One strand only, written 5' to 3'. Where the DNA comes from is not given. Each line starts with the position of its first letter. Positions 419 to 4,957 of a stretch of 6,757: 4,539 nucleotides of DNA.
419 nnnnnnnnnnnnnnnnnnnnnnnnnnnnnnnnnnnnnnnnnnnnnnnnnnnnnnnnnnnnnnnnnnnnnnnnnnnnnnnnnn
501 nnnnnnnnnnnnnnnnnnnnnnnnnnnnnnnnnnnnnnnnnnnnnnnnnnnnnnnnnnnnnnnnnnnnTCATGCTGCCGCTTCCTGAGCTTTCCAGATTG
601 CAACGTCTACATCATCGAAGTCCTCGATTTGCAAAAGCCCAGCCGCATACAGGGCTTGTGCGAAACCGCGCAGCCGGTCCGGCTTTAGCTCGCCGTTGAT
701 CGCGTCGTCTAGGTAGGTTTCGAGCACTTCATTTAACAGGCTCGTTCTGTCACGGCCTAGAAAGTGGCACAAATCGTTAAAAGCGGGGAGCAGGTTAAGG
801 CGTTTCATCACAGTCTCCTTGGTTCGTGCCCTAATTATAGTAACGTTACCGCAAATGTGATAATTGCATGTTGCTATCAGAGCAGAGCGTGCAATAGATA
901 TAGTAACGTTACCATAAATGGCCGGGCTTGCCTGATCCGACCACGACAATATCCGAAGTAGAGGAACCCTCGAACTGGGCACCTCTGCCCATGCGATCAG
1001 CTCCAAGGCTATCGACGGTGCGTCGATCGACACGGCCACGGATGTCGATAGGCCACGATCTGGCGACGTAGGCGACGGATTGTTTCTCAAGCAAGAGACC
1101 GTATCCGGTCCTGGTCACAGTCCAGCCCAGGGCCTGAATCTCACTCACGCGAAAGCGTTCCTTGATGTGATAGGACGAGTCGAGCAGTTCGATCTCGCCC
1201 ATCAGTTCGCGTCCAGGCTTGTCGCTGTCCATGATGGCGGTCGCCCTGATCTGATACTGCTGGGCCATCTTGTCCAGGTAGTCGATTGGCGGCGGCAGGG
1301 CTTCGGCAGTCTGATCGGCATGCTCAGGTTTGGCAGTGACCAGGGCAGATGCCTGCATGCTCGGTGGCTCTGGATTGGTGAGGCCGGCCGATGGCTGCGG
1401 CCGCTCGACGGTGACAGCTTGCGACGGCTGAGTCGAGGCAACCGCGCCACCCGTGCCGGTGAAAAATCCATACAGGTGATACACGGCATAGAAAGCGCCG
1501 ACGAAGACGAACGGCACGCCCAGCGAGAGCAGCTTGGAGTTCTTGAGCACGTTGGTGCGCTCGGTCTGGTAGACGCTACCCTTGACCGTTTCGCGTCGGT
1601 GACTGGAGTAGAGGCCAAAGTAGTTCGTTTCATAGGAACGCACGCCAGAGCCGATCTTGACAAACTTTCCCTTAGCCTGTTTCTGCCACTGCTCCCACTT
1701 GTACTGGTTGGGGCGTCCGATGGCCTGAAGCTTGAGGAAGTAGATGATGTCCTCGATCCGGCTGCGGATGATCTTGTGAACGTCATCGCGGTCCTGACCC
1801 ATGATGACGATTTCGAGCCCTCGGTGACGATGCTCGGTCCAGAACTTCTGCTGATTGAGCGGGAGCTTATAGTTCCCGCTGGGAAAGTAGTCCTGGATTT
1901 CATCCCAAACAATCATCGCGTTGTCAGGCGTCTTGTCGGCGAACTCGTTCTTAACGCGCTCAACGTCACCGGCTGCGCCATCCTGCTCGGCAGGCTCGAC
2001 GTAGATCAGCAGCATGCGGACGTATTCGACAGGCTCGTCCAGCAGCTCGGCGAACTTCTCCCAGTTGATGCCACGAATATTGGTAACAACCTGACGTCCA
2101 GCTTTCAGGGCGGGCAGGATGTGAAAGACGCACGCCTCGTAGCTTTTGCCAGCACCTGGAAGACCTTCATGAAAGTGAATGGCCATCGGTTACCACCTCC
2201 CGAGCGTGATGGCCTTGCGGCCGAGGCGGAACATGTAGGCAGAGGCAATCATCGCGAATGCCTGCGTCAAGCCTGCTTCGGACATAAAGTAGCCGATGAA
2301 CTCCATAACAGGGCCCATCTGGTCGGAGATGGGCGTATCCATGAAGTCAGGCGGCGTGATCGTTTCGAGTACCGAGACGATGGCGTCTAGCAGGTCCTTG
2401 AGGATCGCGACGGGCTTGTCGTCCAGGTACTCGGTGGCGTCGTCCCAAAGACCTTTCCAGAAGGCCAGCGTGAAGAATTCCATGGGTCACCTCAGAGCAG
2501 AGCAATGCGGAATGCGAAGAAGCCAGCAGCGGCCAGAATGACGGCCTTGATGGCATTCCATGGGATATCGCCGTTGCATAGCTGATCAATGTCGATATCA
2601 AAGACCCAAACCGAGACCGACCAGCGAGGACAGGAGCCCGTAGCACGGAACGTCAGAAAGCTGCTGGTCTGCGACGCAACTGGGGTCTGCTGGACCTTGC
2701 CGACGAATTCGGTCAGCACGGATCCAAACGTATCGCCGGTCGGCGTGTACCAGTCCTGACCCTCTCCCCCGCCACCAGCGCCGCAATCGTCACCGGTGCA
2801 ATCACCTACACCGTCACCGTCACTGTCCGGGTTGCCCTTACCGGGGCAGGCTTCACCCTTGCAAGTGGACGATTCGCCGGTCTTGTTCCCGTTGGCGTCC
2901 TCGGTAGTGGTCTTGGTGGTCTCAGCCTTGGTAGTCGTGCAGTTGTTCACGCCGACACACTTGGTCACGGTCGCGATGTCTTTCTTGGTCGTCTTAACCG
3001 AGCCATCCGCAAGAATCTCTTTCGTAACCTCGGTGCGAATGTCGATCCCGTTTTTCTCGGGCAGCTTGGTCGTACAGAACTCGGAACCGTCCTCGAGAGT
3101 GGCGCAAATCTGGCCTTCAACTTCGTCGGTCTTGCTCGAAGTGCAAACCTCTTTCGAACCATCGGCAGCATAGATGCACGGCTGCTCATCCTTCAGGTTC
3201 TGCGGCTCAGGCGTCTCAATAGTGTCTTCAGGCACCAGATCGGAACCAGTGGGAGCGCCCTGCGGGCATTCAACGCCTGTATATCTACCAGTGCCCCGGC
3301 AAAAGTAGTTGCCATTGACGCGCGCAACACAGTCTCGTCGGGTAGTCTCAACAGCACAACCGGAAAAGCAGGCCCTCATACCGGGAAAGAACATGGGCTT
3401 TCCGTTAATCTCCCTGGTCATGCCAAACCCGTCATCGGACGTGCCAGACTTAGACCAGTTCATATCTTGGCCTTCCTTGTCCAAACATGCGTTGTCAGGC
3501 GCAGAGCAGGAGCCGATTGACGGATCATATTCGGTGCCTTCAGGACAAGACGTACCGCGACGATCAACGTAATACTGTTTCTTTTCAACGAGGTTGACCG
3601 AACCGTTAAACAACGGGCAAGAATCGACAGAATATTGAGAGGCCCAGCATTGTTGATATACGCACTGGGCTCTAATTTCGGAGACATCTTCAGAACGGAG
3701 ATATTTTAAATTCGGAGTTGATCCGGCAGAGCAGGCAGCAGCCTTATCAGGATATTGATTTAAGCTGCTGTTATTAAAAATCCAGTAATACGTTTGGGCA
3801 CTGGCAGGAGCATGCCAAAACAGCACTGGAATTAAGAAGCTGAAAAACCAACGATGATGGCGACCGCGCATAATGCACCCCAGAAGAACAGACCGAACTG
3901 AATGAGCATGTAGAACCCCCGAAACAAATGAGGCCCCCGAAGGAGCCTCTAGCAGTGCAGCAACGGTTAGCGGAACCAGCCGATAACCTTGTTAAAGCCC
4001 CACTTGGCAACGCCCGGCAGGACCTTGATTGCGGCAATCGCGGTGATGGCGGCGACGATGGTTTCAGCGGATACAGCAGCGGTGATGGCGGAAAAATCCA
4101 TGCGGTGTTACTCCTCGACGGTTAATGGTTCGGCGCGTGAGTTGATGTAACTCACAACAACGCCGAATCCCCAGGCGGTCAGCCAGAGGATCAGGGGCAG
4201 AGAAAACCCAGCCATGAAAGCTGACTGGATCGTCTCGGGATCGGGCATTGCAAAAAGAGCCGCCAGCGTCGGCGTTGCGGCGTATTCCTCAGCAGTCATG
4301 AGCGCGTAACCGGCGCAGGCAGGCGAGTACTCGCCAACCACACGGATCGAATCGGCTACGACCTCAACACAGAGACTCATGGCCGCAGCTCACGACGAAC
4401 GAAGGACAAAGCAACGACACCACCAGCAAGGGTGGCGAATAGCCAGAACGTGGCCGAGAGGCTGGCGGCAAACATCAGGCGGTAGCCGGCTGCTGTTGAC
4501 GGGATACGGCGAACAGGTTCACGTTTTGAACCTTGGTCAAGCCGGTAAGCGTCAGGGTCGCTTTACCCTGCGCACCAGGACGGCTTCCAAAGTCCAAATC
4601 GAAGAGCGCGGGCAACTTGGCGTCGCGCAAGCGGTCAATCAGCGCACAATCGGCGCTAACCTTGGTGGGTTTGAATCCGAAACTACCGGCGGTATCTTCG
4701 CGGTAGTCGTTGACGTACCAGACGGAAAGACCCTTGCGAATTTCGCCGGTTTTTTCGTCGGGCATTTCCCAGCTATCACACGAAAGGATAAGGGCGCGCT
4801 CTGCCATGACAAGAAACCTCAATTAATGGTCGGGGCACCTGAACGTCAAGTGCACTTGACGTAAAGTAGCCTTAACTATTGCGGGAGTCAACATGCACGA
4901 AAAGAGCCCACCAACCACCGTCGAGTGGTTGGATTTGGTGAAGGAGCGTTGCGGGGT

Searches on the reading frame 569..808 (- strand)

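Call 6: search_protein_families(library=pfam, proteins=[window:569-808:-], max_evalue=0.01)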
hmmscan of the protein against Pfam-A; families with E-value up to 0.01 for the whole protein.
window:569-808:- (79 aa): 0 families

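Call 26: search_protein_families(library=phrogs, proteins=[window:569-808:-], max_evalue=0.01)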
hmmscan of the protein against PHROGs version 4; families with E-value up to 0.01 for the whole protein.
window:569-808:- (79 aa): 0 families

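Call 69: search_protein_families(library=ncbifam, proteins=[window:569-808:-], max_evalue=0.1)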
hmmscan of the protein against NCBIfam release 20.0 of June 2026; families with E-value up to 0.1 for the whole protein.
window:569-808:- (79 aa): 1 family
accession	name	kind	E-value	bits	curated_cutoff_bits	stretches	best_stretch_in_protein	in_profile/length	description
NF048017.1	antitoxin_RelB_like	equivalog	0.062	13.5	50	0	15-37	15-37/70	type II toxin-antitoxin system RelB family antitoxin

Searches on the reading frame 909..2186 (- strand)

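Call 6: search_protein_families(library=pfam, proteins=[window:909-2186:-], max_evalue=0.01)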
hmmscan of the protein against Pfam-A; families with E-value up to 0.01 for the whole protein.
window:909-2186:- (425 aa): 1 family
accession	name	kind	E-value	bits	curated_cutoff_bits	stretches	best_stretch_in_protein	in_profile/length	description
PF05707.18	Zot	-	1.5e-31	109.8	20.3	1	2-196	1-193/197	Zonular occludens toxin (Zot)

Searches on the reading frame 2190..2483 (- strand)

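Call 6: search_protein_families(library=pfam, proteins=[window:2190-2483:-], max_evalue=0.01)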
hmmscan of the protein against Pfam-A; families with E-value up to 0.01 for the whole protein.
window:2190-2483:- (97 aa): 0 families

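Call 26: search_protein_families(library=phrogs, proteins=[window:2190-2483:-], max_evalue=0.01)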
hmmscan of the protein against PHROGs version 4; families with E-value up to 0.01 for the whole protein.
window:2190-2483:- (97 aa): 1 family
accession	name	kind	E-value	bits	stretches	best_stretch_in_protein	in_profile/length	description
phrog_974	-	head and packaging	1.9e-13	52.2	1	8-97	19-107/107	minor head protein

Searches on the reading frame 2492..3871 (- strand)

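Call 6: search_protein_families(library=pfam, proteins=[window:2492-3871:-], max_evalue=0.01)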
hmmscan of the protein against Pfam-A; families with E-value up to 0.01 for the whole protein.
window:2492-3871:- (459 aa): 0 families

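Call 26: search_protein_families(library=phrogs, proteins=[window:2492-3871:-], max_evalue=0.01)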
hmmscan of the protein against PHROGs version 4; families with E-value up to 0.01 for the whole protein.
window:2492-3871:- (459 aa): 4 families
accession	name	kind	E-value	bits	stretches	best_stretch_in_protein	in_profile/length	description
phrog_815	-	unknown function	6.9e-29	102.2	1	10-458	6-418/420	-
phrog_4352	-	unknown function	3.6e-21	76.6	1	12-359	5-333/479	-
phrog_10432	-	unknown function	9.7e-18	65.6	1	327-458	211-355/356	-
phrog_4544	-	unknown function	1.4e-10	41.9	1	283-458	321-500/501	-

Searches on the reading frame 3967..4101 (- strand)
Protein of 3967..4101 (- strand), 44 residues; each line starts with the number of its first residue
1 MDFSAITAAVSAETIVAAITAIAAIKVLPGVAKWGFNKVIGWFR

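Call 6: search_protein_families(library=pfam, proteins=[window:3967-4101:-], max_evalue=0.01)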
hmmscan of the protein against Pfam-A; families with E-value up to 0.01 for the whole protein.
window:3967-4101:- (44 aa): 2 families
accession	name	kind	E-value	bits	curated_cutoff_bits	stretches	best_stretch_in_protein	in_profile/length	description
PF25631.1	Inovirus_capsid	-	3.8e-18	65.5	27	1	3-43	1-41/41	Inovirus capsid protein family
PF16942.10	CclA_1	-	0.007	17.1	25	1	1-42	62-103/103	Putative cyclic bacteriocin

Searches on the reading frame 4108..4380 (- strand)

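Call 6: search_protein_families(library=pfam, proteins=[window:4108-4380:-], max_evalue=0.01)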
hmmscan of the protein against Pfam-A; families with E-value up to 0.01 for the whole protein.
window:4108-4380:- (90 aa): 0 families

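Call 26: search_protein_families(library=phrogs, proteins=[window:4108-4380:-], max_evalue=0.01)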
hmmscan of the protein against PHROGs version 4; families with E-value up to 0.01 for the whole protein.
window:4108-4380:- (90 aa): 2 families
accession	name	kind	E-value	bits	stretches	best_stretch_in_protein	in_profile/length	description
phrog_969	-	unknown function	2.9e-09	38.2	1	1-82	1-79/79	-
phrog_2924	-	unknown function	8.3e-05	23.9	1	1-65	1-62/80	-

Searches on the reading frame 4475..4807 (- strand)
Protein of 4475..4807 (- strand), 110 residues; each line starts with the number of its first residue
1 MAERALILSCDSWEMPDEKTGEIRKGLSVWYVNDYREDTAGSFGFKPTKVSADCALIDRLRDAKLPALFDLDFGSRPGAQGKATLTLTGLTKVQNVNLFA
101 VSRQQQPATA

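Call 6: search_protein_families(library=pfam, proteins=[window:4475-4807:-], max_evalue=0.01)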
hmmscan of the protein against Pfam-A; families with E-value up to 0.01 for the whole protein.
window:4475-4807:- (110 aa): 0 families

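Call 26: search_protein_families(library=phrogs, proteins=[window:4475-4807:-], max_evalue=0.01)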
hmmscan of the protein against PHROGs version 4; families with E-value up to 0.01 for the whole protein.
window:4475-4807:- (110 aa): 0 families

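Call 69: search_protein_families(library=ncbifam, proteins=[window:4475-4807:-], max_evalue=0.1)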
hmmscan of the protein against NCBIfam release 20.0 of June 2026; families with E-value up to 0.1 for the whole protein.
window:4475-4807:- (110 aa): 0 families
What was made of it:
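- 4475..4807 (-): 110-aa gene in the position of an inovirus ssDNA-binding protein, first gene of the leftward operon. Shine-Dalgarno GAGG at 4820..4817. No family match (calls 6, 26, 69).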
